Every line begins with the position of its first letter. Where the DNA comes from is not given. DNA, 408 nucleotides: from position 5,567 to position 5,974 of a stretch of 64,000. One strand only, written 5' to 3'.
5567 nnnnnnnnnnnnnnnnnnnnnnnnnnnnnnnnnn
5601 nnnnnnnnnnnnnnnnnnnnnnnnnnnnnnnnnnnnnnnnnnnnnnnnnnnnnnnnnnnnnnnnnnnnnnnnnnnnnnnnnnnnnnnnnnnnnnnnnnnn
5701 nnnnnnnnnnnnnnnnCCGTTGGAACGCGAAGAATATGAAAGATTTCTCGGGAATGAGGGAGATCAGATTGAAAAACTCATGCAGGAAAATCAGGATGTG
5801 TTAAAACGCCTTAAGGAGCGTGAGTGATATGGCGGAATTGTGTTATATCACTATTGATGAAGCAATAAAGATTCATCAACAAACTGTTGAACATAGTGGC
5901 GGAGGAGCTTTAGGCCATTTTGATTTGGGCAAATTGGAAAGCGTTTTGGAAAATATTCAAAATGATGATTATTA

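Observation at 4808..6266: Translationally coupled RhuM-like protein and Doc/Fic toxin form an atypical toxin-antitoxin-like module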

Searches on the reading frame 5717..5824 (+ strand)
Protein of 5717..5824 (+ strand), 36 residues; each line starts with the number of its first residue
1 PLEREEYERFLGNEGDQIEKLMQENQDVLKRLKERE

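Call 76: search_solved_structures(query=window:5717-5824:+, max_evalue=10, show_alignments=3)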
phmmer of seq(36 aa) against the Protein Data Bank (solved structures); distinct sequences matched with E-value up to 10: 3.
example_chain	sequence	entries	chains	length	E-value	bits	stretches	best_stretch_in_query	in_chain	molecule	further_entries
8a3k_UNK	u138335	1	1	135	0.24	15.2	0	12-34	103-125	sc-apCC-4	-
9r1n_A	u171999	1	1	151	4.2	11.5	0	12-33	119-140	sc-apCC-4-DPH-2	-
6dkm_A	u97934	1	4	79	8.3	10.6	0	13-33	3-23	DHD131_A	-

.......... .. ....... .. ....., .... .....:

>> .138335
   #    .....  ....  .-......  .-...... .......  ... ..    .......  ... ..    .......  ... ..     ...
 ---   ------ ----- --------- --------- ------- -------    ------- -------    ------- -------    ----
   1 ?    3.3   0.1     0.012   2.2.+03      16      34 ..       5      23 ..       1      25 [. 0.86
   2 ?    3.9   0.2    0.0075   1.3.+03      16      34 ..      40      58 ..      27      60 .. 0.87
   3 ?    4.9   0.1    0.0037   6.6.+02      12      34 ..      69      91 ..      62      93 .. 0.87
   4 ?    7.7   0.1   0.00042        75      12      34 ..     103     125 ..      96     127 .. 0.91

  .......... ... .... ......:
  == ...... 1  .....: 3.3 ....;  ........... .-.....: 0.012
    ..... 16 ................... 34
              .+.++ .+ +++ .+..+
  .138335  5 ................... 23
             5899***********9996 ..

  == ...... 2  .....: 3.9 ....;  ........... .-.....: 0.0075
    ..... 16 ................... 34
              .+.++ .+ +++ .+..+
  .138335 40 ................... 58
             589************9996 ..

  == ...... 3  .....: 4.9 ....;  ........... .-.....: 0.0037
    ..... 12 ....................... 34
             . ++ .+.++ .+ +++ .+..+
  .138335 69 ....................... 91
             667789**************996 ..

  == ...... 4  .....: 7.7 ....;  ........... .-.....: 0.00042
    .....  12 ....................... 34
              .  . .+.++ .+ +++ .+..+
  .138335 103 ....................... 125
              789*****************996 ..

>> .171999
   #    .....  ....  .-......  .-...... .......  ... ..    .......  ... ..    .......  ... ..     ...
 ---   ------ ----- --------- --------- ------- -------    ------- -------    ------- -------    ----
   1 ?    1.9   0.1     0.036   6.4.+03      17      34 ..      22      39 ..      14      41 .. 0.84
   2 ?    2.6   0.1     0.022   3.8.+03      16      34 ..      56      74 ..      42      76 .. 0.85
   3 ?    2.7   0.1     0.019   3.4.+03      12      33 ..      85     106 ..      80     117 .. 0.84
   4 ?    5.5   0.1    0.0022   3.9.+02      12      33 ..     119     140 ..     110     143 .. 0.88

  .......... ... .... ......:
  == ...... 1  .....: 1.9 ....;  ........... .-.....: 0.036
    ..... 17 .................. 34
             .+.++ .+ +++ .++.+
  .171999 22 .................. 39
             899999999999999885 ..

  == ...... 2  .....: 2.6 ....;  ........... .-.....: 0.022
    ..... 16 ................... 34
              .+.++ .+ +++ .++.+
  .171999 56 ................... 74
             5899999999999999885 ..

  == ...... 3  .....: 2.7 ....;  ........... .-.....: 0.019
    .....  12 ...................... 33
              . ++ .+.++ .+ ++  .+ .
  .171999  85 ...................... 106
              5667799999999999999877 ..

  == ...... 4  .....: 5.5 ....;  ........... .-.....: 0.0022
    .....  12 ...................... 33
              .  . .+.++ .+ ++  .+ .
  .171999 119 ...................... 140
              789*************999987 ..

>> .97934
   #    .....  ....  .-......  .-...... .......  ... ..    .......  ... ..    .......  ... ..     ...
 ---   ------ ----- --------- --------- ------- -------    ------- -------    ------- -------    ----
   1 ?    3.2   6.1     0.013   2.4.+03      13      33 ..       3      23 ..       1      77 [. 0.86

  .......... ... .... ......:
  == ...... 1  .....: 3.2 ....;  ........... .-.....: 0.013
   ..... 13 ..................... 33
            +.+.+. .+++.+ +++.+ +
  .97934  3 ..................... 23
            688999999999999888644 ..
